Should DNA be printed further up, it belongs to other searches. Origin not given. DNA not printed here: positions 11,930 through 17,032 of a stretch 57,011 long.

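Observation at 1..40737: Three-gene locus of secreted proteins (248 aa, 11,188 aa, >=2,132 aa) as a candidate undescribed cell-surface system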

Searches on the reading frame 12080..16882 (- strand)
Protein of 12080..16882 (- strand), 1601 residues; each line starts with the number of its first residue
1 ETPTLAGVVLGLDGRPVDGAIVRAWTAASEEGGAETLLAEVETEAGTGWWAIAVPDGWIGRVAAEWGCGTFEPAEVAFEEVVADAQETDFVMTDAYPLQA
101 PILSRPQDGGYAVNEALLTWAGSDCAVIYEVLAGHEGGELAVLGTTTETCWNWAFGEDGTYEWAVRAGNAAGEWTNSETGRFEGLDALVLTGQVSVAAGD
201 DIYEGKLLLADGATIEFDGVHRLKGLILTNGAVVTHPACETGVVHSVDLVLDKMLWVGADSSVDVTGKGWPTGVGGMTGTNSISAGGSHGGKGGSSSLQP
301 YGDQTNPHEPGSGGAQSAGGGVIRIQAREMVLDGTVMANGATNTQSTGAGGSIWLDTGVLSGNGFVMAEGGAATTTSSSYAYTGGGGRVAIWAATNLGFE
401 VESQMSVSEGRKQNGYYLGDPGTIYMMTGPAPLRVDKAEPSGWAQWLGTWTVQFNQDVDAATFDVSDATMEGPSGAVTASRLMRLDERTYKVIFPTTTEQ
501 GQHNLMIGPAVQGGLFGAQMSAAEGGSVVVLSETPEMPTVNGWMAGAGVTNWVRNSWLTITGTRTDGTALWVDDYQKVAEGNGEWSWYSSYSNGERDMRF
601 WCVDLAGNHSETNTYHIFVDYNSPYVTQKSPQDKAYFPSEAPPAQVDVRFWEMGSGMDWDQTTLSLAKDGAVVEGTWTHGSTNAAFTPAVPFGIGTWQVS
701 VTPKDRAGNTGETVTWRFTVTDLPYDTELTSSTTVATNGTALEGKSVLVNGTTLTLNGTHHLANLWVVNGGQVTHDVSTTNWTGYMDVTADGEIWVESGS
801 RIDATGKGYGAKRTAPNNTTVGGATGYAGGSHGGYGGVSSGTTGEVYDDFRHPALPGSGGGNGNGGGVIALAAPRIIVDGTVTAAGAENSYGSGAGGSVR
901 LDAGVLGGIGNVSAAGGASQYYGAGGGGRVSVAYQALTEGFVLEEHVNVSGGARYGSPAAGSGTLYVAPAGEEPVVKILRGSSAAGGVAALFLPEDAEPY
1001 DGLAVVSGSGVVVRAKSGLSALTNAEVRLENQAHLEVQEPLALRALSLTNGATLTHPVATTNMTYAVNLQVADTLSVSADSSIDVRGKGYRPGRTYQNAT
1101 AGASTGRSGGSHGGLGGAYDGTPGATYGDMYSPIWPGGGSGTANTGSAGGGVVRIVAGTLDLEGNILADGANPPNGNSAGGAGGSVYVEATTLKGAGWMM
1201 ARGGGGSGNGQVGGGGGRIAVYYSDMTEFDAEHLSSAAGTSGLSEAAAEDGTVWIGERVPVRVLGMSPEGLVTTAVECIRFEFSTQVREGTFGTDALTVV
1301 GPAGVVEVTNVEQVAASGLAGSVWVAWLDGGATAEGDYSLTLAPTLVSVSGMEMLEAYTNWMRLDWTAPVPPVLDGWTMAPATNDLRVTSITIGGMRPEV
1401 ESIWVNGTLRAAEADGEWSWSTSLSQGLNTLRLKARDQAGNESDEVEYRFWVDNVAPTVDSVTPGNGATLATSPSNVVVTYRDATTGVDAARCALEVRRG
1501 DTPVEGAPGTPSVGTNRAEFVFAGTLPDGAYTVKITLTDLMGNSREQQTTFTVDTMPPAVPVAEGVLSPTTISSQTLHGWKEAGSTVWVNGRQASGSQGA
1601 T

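Call 80: search_protein_families(library=ncbifam, proteins=[window:12080-16882:-], max_evalue=0.001)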
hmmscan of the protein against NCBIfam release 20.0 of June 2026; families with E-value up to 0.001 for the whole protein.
window:12080-16882:- (1601 aa): 3 families
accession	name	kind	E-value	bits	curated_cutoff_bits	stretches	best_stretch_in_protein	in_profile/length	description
NF047446.1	barrel_OmpL47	domain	1.2e-09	38.5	40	0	582-619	27-68/68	OmpL47-type beta-barrel domain-containing protein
NF033510.3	Ca_tandemer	repeat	3.1e-05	24.3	50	0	539-609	14-95/96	Ca2+-stabilized repeat-containing adhesin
NF047441.1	Lepto_OmpL47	equivalog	0.00015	21.5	250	0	1426-1460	112-146/336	multi-beta-barrel domain surface protein OmpL47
